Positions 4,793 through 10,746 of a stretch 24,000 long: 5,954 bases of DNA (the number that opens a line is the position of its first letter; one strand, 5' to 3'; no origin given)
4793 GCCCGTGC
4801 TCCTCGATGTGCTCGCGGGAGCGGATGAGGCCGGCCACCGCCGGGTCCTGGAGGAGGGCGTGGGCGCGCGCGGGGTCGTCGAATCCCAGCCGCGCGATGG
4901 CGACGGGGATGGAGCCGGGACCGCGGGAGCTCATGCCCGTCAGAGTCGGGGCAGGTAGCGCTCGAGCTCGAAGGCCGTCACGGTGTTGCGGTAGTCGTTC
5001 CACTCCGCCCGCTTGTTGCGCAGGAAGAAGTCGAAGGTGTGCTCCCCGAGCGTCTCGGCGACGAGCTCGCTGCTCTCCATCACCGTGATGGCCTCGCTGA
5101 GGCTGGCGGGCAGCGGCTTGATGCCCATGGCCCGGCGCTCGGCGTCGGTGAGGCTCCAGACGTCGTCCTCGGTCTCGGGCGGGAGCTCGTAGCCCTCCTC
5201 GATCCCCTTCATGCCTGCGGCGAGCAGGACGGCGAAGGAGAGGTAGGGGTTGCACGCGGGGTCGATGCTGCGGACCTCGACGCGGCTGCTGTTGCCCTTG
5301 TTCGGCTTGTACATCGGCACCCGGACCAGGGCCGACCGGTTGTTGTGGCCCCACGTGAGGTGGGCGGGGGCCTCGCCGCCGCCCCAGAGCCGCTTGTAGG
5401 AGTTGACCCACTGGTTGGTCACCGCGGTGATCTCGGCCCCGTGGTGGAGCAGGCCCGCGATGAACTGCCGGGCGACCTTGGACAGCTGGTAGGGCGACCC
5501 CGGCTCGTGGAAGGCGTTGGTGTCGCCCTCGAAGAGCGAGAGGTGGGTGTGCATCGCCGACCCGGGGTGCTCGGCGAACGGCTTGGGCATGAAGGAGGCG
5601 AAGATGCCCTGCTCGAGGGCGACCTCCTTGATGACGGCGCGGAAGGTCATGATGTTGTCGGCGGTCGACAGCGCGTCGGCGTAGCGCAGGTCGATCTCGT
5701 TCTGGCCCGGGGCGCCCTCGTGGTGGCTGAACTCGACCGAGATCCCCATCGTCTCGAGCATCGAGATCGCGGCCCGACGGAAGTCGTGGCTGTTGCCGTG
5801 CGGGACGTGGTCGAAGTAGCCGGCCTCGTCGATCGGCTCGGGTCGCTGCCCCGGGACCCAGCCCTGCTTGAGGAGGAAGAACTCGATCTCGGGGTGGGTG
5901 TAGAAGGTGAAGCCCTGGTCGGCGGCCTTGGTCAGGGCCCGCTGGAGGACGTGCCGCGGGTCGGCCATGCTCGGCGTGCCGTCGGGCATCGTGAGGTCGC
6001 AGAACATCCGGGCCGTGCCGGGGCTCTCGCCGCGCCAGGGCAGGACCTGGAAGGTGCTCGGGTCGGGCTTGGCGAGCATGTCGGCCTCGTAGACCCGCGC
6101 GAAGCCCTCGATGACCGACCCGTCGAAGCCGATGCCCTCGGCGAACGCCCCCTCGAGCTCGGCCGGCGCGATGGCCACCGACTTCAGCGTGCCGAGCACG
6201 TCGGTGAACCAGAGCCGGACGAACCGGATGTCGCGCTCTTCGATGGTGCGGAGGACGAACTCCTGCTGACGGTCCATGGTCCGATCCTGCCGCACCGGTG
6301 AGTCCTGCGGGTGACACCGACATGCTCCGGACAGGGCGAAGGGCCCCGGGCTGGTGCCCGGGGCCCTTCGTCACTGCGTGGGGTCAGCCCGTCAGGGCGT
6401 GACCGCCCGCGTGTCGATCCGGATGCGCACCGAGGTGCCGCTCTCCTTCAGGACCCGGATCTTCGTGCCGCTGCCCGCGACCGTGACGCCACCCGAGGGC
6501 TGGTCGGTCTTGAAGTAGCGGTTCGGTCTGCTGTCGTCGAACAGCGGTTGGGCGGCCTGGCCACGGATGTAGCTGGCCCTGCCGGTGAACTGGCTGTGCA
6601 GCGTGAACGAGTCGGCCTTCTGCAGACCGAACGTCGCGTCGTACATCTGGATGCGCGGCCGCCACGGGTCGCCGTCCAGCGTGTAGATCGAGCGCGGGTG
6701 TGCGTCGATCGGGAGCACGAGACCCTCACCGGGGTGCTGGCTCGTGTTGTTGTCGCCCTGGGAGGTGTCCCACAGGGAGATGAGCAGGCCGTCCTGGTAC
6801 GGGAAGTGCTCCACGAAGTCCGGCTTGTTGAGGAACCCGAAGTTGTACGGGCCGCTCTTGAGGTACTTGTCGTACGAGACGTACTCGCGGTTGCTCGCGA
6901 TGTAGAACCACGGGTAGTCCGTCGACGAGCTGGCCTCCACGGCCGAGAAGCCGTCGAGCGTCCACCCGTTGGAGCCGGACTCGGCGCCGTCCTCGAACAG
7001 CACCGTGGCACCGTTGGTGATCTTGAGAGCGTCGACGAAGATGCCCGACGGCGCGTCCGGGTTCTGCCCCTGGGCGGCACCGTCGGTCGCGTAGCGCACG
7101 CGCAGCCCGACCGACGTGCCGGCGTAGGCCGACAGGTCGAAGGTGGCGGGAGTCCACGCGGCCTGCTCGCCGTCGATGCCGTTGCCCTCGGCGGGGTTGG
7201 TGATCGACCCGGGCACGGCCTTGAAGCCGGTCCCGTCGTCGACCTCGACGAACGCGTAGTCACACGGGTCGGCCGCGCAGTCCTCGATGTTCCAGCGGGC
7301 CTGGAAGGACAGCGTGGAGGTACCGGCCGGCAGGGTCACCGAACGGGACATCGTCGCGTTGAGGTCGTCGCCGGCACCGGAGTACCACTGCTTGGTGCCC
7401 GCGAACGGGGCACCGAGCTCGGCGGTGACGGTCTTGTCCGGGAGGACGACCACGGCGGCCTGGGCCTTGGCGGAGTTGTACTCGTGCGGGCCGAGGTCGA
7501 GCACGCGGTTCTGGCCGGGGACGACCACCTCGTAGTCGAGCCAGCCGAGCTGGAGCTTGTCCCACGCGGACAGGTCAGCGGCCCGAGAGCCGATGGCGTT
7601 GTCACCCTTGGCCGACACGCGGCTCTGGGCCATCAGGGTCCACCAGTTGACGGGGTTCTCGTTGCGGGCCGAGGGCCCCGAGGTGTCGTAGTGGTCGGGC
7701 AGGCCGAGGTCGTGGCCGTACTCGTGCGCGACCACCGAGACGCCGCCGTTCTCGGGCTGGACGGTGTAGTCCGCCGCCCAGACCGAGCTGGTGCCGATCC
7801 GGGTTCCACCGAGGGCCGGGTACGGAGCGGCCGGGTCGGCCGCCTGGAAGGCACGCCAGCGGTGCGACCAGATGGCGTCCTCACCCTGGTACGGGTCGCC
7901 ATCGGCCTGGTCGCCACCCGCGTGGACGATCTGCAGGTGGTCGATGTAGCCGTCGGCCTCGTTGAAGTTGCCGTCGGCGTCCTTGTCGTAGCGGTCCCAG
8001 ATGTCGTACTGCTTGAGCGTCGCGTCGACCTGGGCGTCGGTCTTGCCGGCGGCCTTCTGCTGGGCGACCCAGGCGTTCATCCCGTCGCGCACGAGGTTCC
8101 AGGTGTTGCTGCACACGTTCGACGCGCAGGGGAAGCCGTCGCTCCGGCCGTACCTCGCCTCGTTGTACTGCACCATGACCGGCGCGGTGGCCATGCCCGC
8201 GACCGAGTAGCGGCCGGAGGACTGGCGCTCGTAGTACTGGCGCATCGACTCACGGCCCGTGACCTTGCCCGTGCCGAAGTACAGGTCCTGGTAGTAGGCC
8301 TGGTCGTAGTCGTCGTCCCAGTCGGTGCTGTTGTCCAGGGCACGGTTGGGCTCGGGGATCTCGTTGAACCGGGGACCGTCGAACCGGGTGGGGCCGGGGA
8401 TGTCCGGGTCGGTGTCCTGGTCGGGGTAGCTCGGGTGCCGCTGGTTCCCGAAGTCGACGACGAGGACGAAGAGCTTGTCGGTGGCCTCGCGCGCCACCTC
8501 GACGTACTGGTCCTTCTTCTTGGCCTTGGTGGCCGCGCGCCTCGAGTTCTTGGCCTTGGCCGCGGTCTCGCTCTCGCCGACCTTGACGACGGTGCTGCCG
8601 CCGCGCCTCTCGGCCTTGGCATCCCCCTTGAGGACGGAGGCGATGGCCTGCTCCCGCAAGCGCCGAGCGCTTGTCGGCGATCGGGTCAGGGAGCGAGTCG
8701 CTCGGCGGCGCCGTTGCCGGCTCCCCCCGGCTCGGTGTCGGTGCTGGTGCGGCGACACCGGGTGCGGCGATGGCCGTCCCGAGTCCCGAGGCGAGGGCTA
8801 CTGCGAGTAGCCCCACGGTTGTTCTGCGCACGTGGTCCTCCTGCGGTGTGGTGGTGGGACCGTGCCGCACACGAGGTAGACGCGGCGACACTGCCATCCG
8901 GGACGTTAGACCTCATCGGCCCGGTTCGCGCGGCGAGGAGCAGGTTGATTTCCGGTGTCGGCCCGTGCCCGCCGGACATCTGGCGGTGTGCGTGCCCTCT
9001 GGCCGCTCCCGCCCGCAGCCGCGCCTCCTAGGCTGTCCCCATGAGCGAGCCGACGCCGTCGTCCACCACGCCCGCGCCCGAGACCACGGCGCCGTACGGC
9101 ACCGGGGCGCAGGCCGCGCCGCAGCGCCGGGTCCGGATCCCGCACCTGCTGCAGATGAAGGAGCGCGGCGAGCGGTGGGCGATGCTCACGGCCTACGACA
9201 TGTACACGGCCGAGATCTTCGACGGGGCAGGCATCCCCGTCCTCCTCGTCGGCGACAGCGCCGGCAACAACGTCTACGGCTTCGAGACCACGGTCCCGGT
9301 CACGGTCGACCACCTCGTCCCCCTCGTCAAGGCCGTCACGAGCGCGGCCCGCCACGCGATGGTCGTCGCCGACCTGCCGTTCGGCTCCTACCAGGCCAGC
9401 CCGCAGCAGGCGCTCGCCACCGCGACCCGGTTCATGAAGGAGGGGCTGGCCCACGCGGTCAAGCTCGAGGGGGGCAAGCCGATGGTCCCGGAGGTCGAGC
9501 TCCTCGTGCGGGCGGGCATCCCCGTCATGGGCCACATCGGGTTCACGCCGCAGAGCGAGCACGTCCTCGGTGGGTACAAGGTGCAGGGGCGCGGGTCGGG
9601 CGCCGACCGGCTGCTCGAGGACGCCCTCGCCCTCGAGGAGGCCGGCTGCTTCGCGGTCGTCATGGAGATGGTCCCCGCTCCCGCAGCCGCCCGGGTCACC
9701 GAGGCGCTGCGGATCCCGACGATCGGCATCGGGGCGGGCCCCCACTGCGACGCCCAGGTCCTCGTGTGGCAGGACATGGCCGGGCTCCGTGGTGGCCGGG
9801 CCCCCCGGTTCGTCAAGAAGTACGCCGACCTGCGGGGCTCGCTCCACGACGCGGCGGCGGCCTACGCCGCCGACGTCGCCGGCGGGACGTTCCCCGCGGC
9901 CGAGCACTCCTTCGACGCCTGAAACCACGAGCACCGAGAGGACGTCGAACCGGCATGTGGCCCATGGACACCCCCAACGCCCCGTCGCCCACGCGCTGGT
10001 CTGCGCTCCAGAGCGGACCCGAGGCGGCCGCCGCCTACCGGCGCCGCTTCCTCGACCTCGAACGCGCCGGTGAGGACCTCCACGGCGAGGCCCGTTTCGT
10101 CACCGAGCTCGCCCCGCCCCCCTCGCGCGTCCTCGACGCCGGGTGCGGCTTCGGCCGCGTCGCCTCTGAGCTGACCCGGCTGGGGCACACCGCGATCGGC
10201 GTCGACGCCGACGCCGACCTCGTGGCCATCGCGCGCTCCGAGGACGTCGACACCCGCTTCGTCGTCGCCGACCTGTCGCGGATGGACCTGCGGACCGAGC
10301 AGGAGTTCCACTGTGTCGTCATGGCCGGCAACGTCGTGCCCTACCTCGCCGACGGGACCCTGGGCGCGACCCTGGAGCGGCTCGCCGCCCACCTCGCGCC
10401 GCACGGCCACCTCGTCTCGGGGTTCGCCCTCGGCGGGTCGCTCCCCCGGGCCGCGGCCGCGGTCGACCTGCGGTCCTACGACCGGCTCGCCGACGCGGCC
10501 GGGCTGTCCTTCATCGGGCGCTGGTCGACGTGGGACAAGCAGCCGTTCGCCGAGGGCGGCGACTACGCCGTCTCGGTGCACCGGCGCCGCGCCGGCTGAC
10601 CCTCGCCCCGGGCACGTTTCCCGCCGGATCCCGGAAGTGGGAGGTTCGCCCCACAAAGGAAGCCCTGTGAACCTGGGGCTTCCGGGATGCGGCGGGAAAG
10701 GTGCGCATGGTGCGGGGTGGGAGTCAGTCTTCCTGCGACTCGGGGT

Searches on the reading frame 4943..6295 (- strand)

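Call 14: search_protein_families(library=pfam, proteins=[window:4943-6295:-], max_evalue=0.01)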
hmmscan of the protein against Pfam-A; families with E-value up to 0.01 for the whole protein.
window:4943-6295:- (451 aa): 2 families
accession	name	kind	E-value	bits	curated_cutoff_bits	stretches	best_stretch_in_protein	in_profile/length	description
PF00120.29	Gln-synt_C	-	4.3e-124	414.5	24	1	111-447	2-344/344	Glutamine synthetase, catalytic domain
PF03951.24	Gln-synt_N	-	5.9e-28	96.8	33.4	1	22-103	1-81/82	Glutamine synthetase, beta-Grasp domain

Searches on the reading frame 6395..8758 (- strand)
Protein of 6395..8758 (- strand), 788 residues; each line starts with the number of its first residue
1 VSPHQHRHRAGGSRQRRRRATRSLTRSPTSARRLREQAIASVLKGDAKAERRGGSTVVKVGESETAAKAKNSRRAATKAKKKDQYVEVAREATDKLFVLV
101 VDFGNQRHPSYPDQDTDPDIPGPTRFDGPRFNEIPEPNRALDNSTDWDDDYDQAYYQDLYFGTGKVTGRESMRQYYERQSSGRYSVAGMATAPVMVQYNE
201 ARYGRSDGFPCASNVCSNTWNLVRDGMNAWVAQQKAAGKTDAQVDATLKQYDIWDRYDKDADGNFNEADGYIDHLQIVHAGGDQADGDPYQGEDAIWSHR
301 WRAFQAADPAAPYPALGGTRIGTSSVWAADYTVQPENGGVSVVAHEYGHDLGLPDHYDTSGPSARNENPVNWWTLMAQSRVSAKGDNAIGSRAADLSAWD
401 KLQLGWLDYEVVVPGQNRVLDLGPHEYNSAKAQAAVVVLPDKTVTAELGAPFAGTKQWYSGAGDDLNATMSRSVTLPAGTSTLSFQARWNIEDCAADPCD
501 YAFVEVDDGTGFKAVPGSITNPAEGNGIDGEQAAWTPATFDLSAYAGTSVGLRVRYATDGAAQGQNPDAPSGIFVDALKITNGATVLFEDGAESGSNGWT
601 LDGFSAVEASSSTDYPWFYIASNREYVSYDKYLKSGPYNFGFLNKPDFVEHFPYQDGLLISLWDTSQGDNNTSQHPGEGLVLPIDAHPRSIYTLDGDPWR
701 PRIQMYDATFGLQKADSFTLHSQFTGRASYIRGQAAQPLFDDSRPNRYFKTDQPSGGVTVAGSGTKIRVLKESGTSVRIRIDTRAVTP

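Call 14: search_protein_families(library=pfam, proteins=[window:6395-8758:-], max_evalue=0.01)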
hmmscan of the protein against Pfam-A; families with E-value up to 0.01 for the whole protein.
window:6395-8758:- (788 aa): 6 families
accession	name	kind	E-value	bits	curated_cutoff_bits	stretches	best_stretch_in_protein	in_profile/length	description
PF05547.17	Peptidase_M6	-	3e-76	256.9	22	1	84-406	3-293/294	Immune inhibitor A peptidase M6, catalytic domain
PF20774.2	InhA-like_VEG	-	1.3e-34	120.2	27.6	1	617-774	6-151/158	Immune inhibitor A-like metallopeptidase, VEG domain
PF20773.4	InhA-like_MAM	-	1.3e-29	103.5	26.9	1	426-606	9-188/191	Immune inhibitor A-like, MAM domain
PF00413.30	Peptidase_M10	-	0.00015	22.1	24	1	255-354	32-123/159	Matrixin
PF13688.12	Reprolysin_5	-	0.0002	22.1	27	1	223-380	25-188/196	Metallo-peptidase family M12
PF02031.22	Peptidase_M7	-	0.0035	17.9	25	0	329-362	68-99/133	Streptomyces extracellular neutral proteinase (M7) family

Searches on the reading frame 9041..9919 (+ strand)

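Call 14: search_protein_families(library=pfam, proteins=[window:9041-9919:+], max_evalue=0.01)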
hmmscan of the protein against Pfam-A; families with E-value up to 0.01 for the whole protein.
window:9041-9919:+ (293 aa): 3 families
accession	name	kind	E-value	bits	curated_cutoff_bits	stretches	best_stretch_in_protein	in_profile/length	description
PF02548.21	Pantoate_transf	-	2.2e-108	362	28.7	1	30-286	1-258/259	Ketopantoate hydroxymethyltransferase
PF13714.12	PEP_mutase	-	0.00013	22.1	31.5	1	38-144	3-106/240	Phosphoenolpyruvate phosphomutase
PF01177.27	Asp_Glu_race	-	0.0055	16.9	31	0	185-231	51-97/211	Asp/Glu/Hydantoin racemase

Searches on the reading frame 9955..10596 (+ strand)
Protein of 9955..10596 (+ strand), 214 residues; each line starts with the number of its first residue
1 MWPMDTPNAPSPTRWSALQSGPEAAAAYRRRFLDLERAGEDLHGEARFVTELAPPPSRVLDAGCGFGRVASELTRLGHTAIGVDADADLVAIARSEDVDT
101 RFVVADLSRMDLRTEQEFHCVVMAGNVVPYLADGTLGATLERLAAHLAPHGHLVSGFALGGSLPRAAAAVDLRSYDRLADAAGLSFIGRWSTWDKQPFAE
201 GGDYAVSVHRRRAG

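Call 56: search_protein_families(library=pfam, proteins=[window:9955-10596:+], max_evalue=0.1)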
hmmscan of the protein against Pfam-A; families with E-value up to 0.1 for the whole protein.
window:9955-10596:+ (214 aa): 8 families
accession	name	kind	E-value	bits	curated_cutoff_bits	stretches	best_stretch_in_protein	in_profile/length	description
PF13649.12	Methyltransf_25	-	3.7e-14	53.6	27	1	59-151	1-97/97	Methyltransferase domain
PF13489.12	Methyltransf_23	-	3.9e-10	40.1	27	1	47-154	11-115/164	Methyltransferase domain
PF08241.18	Methyltransf_11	-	2.4e-09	38.2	21.2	1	60-154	1-94/95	Methyltransferase domain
PF08242.18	Methyltransf_12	-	7.5e-08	33.4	30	1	60-153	1-98/98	Methyltransferase domain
PF13847.12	Methyltransf_31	-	0.0001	22.5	27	1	58-154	6-108/145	Methyltransferase domain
PF07021.18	MetW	-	0.0007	19.7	21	1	47-124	5-82/193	Methionine biosynthesis protein MetW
PF05175.20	MTS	-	0.01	15.9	23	1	49-96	24-72/170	Methyltransferase small domain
PF03848.20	TehB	-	0.023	14.6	20.4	1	56-114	31-94/193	Tellurite resistance protein TehB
